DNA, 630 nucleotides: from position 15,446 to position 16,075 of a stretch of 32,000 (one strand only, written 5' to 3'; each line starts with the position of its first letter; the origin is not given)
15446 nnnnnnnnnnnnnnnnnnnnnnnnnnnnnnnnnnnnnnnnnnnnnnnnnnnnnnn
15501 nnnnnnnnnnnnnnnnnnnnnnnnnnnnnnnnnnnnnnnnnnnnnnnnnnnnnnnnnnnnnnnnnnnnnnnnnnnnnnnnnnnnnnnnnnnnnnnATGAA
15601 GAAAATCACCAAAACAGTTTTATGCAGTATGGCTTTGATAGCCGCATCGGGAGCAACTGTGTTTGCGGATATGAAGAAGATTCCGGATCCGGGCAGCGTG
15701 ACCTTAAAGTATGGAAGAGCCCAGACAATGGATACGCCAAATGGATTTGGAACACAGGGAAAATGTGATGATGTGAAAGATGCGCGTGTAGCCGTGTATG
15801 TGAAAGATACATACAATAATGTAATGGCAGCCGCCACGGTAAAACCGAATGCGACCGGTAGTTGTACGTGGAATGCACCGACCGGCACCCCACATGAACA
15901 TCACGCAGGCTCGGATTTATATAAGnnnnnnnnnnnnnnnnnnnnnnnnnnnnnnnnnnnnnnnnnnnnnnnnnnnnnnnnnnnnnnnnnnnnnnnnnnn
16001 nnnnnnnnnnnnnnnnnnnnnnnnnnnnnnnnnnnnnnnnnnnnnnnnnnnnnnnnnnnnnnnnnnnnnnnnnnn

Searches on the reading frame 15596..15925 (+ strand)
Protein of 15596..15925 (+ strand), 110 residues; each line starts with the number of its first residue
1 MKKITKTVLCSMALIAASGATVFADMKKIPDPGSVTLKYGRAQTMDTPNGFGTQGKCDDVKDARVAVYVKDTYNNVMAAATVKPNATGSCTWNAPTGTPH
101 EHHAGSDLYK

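Call 58: search_protein_families(library=pfam, proteins=[window:15596-15925:+], max_evalue=10)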
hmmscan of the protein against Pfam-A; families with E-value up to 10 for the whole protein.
window:15596-15925:+ (110 aa): 3 families
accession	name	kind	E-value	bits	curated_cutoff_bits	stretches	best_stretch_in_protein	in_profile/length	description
PF02369.22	Big_1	-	0.0039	17.7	34.9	1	57-97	13-54/93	Bacterial Ig-like domain (group 1)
PF10880.13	DUF2673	-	0.054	14.1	20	1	10-38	5-33/82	Protein of unknown function (DUF2673)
PF10620.15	MdcG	-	0.19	12.1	26.5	1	73-108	20-54/121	Phosphoribosyl-dephospho-CoA transferase MdcG C-terminal domain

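Call 59: search_protein_families(library=ncbifam, proteins=[window:15596-15925:+], max_evalue=1)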
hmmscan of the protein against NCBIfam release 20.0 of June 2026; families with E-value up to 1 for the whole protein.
window:15596-15925:+ (110 aa): 0 families

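Call 98: search_solved_structures(query=A4, max_evalue=10)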
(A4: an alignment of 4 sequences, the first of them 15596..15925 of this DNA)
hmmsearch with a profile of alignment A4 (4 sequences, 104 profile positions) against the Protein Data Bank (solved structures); distinct sequences matched with E-value up to 10: 14.
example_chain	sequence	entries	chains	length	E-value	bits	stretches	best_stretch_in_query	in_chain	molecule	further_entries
9z5q_A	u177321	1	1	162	0.05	17.2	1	18-97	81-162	Nanobody C11 (nb.C11)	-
9hls_C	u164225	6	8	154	0.18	15.3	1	27-102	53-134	VHH D07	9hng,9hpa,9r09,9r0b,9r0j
8h7i_A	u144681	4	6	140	0.21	15.2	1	29-99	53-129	Nanobody 11A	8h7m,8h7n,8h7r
9hls_J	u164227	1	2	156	0.22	15.1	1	29-102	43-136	VHH C05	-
9hfj_A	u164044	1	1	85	0.29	14.7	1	41-97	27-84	SusC homolog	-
4ejs_B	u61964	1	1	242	0.48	14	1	32-89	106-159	Elongator complex protein 5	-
4a8j_B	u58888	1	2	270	0.52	13.9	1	32-89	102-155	Elongator complex protein 5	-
8asv_E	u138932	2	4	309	0.63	13.6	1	32-89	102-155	Elongator complex protein 5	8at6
9hls_D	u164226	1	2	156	0.74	13.4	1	17-102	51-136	VHH B01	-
7sgf_L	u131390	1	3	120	0.98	13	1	15-47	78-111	LAVA01 mAb - Light Chain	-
6gjs_C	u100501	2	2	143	1.5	12.4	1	22-99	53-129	Nanobody T4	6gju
9ho6_D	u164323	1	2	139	2.6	11.7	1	57-97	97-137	Camelid Nanobody 16C10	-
9ho5_C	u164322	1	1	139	2.8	11.6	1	57-97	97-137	Camelid Nanobody 4A7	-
2ztb_A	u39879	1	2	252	4.7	10.8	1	17-82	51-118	Crystal protein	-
